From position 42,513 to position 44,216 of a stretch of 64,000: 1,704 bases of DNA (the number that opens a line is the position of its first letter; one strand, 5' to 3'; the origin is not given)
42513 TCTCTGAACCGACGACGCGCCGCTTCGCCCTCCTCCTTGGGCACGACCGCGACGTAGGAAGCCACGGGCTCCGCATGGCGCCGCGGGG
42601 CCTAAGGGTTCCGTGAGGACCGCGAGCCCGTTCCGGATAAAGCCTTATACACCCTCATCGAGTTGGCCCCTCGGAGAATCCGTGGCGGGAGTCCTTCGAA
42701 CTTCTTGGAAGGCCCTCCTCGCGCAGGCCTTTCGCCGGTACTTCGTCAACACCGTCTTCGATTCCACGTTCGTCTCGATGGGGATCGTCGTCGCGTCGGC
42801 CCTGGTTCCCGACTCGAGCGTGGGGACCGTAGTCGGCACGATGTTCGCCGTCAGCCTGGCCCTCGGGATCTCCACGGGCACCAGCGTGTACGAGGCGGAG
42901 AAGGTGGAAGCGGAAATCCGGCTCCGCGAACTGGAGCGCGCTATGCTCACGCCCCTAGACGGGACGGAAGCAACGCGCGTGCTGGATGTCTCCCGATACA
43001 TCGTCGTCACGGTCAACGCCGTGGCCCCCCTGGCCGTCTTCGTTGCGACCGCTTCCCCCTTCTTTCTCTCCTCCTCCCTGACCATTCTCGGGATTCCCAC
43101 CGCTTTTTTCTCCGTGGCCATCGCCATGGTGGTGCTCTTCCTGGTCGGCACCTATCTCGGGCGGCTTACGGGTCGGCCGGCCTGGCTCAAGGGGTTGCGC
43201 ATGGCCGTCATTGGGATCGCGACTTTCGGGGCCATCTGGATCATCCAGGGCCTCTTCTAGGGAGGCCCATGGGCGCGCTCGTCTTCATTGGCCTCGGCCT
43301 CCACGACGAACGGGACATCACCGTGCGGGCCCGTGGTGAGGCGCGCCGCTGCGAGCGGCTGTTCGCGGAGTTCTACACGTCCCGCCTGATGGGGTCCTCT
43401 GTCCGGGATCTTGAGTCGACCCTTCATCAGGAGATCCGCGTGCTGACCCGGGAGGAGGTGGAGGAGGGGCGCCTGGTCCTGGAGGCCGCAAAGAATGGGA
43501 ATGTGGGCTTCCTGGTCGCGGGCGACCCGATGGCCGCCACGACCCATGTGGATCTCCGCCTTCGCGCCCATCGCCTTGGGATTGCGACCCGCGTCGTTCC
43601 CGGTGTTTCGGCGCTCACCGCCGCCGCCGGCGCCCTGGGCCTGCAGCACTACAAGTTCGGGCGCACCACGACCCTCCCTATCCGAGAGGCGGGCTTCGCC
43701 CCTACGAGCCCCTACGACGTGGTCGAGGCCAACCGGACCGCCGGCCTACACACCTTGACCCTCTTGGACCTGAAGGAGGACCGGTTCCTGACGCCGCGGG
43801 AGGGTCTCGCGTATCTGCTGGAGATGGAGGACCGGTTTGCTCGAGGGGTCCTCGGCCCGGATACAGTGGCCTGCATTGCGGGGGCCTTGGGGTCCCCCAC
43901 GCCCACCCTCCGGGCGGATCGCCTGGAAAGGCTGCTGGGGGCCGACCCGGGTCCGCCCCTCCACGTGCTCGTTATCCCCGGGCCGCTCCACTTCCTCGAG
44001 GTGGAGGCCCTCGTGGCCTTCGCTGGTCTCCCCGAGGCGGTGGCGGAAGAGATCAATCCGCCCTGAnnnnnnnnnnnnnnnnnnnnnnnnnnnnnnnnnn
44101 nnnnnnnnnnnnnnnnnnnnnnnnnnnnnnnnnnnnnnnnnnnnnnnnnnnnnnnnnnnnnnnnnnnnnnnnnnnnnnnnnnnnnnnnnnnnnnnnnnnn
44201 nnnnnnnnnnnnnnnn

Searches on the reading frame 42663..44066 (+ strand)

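Call 82: search_protein_families(library=pfam, proteins=[window:42663-44066:+], max_evalue=0.00001)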
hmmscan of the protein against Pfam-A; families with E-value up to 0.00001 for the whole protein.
window:42663-44066:+ (467 aa): 1 family
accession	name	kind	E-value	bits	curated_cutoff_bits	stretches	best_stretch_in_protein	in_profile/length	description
PF00590.25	TP_methylase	-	1.3e-20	74.7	27.8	1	206-339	2-141/212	Tetrapyrrole (Corrin/Porphyrin) Methylases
